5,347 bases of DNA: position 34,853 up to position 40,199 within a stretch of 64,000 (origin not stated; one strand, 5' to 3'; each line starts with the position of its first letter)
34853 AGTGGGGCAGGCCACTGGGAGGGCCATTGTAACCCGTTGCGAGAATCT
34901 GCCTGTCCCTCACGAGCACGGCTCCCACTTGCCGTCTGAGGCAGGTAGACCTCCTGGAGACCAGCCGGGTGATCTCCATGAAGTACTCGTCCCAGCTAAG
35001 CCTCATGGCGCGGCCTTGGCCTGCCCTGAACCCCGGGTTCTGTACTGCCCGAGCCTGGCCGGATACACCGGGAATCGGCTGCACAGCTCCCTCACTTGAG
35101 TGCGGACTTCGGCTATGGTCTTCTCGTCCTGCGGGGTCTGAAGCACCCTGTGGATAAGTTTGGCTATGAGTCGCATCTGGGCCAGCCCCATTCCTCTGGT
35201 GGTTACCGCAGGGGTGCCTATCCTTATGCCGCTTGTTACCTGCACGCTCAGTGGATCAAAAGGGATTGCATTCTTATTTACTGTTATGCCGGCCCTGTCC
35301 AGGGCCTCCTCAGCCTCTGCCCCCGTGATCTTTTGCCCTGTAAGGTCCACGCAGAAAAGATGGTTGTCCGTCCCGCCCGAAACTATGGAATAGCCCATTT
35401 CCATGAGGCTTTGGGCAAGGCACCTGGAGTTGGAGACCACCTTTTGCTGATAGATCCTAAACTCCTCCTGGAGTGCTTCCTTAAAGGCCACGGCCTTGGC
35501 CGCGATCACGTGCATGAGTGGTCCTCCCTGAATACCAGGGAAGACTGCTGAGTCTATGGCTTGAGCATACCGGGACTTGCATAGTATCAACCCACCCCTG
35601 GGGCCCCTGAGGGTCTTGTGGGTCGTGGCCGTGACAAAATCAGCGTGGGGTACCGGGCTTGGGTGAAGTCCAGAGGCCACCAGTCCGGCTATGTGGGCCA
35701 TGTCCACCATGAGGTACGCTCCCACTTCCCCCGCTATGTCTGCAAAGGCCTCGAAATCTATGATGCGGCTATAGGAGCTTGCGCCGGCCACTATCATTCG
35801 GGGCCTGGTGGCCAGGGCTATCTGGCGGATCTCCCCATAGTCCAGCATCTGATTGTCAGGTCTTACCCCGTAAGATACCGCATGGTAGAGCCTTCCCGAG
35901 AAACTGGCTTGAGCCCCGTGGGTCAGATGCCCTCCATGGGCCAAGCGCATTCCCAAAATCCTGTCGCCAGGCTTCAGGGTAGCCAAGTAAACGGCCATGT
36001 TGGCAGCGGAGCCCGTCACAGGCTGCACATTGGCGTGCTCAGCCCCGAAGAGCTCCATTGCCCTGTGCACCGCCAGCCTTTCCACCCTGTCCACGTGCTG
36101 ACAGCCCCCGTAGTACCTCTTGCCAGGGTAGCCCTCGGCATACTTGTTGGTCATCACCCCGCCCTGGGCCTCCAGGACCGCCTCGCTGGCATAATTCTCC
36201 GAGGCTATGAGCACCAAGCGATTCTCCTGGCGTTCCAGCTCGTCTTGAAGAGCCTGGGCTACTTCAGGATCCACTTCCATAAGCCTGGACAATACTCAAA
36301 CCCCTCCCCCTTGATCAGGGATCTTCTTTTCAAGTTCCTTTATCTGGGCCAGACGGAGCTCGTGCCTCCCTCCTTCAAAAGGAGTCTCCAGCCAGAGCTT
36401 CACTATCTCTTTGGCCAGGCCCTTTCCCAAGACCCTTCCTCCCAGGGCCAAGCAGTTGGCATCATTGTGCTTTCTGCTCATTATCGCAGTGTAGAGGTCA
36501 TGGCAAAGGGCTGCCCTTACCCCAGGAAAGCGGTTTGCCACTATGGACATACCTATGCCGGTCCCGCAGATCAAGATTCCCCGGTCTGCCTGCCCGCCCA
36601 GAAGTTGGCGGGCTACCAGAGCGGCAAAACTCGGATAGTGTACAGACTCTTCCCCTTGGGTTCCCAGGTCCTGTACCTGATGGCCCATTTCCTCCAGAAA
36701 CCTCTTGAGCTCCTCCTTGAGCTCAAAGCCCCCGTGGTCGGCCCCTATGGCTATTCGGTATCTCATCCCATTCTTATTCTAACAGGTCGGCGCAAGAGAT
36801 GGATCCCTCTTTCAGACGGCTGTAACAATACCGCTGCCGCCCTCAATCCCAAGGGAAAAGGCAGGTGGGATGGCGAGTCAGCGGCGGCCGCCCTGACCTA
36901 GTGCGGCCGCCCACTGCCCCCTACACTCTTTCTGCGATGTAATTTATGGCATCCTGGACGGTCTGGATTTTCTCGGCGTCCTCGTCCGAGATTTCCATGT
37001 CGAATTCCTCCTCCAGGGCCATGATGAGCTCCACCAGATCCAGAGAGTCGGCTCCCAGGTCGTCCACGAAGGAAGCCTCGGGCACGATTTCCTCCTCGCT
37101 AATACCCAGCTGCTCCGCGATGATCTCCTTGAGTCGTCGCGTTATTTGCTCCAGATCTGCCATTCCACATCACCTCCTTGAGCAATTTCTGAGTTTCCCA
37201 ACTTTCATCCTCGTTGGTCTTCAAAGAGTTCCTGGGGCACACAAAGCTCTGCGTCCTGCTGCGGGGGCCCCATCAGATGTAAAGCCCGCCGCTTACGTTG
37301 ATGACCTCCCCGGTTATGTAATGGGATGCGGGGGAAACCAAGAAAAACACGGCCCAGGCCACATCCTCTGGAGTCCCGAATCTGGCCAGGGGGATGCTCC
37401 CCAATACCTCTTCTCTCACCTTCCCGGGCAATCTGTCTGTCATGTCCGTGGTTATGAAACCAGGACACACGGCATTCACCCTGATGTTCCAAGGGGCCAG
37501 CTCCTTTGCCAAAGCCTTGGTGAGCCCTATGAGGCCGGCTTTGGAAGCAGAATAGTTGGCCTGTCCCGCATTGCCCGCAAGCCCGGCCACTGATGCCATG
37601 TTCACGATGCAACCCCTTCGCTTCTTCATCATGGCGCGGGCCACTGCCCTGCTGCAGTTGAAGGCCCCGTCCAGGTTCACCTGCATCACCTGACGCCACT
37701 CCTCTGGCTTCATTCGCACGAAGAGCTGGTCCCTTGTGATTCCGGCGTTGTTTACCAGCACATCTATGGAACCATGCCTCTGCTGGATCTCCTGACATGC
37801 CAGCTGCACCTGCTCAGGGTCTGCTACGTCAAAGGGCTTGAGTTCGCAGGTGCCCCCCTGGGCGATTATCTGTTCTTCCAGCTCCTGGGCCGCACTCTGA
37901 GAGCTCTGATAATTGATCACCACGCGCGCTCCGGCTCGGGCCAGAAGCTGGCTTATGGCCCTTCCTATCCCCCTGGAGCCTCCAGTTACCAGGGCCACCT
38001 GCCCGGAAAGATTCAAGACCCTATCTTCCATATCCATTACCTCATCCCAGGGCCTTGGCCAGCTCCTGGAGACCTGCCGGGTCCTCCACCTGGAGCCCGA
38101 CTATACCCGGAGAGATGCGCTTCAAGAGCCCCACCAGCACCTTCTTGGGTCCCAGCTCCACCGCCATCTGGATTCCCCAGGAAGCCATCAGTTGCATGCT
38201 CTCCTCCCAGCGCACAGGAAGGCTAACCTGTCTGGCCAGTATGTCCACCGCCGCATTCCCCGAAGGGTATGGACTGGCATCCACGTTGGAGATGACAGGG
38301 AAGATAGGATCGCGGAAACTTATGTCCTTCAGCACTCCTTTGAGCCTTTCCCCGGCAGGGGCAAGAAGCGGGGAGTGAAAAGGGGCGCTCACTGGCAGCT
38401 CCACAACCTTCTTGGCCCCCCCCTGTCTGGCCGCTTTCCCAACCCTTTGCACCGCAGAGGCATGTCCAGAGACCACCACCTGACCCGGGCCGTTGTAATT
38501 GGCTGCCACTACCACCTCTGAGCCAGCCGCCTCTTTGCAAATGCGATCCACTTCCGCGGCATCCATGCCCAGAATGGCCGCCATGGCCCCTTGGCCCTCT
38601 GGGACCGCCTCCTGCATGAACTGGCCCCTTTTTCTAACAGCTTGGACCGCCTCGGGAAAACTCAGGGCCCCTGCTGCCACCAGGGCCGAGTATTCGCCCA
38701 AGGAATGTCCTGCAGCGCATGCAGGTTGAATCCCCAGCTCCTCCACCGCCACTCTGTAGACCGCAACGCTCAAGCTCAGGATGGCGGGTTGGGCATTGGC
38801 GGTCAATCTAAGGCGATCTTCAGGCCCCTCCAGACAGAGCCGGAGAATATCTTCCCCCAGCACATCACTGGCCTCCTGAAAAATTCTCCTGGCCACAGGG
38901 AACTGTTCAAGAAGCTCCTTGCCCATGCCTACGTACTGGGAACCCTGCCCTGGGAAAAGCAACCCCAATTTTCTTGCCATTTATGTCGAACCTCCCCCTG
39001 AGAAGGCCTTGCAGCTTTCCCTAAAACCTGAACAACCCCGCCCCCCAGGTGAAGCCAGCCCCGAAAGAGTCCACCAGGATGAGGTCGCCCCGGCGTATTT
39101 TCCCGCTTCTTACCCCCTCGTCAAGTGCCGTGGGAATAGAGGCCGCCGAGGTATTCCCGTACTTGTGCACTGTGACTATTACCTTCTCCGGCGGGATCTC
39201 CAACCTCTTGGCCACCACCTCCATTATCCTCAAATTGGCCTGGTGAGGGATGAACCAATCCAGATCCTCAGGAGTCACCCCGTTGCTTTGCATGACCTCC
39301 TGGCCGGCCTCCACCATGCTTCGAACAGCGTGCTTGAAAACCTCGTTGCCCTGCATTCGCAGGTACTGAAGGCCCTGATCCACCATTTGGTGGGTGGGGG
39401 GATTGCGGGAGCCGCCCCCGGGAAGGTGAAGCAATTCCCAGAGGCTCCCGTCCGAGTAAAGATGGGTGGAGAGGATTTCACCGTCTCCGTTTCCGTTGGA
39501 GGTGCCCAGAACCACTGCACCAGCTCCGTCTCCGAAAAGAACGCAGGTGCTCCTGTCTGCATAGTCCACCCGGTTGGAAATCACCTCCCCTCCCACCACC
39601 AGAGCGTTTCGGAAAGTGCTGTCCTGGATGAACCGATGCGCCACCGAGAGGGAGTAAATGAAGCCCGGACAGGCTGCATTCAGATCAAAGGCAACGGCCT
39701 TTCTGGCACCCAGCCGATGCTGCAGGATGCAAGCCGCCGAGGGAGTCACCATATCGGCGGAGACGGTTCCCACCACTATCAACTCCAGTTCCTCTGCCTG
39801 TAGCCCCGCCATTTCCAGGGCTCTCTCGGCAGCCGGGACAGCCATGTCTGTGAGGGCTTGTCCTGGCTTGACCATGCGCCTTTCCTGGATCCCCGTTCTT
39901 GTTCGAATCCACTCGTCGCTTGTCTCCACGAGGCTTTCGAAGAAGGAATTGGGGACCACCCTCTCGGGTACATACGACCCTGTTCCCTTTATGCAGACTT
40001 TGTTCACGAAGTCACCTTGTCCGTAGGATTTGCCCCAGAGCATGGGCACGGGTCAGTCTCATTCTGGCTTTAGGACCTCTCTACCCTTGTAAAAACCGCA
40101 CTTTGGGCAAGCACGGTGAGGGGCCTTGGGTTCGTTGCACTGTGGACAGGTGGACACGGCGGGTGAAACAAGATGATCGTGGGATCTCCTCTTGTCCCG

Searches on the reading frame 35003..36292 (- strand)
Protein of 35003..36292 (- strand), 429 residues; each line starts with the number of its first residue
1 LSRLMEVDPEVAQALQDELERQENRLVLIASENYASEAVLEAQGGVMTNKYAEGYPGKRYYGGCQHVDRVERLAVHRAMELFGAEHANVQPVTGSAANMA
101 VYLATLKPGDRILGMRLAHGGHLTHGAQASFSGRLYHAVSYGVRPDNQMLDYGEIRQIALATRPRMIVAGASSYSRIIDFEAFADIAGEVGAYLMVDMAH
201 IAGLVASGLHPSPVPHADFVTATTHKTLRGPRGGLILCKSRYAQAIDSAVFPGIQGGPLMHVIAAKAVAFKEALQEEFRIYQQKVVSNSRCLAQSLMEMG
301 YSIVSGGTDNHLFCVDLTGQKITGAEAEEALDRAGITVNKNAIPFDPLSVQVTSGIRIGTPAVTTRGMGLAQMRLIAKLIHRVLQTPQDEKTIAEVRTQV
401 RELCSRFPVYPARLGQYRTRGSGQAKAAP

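Call 6: search_protein_families(library=pfam, proteins=[window:35003-36292:-])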
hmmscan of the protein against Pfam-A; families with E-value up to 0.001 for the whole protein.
window:35003-36292:- (429 aa): 3 families
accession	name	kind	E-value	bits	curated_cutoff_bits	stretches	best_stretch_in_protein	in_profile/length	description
PF00464.25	SHMT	-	5.6e-164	545.9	27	1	5-380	2-399/399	Serine hydroxymethyltransferase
PF00155.27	Aminotran_1_2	-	9.8e-08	32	19.7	1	78-365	51-351/361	Aminotransferase class I and II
PF01212.27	Beta_elim_lyase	-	7.3e-05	22.7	27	1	49-304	16-238/288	Beta-eliminating lyase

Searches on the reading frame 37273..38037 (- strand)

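Call 6: search_protein_families(library=pfam, proteins=[window:37273-38037:-])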
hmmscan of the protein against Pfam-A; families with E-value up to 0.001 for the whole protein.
window:37273-38037:- (254 aa): 4 families
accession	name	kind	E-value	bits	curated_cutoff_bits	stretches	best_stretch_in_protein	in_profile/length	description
PF13561.12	adh_short_C2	-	7.4e-71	238.9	27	1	22-252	6-235/236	Enoyl-(Acyl carrier protein) reductase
PF00106.31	adh_short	-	1.2e-67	227.7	26.6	1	13-203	1-190/195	short chain dehydrogenase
PF08659.16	KR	-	1.5e-26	93.8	22.6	1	15-171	3-158/180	KR domain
PF01370.27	Epimerase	-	0.00015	21.7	20.9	1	15-101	1-75/240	NAD dependent epimerase/dehydratase family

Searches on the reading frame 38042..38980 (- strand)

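Call 6: search_protein_families(library=pfam, proteins=[window:38042-38980:-])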
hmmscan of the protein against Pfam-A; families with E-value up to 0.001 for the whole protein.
window:38042-38980:- (312 aa): 1 family
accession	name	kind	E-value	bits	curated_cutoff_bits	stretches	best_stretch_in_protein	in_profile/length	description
PF00698.26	Acyl_transf_1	-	2.9e-40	139.1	32.7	1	8-284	3-273/319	Acyl transferase domain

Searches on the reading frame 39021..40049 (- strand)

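Call 6: search_protein_families(library=pfam, proteins=[window:39021-40049:-])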
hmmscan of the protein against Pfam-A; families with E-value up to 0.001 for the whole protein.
window:39021-40049:- (342 aa): 4 families
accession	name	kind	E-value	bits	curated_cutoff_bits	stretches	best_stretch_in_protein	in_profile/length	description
PF08541.16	ACP_syn_III_C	-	1.6e-38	131.2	26.6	1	254-341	2-89/90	3-Oxoacyl-[acyl-carrier-protein (ACP)] synthase III C terminal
PF08545.16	ACP_syn_III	-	3.4e-29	101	24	1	121-201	1-80/80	3-Oxoacyl-[acyl-carrier-protein (ACP)] synthase III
PF00108.29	Thiolase_N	-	1.3e-06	28.4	26.4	1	51-163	8-121/260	Thiolase, N-terminal domain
PF08392.18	FAE1_CUT1_RppA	-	0.00058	19.7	27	0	69-183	86-205/290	FAE1/Type III polyketide synthase-like protein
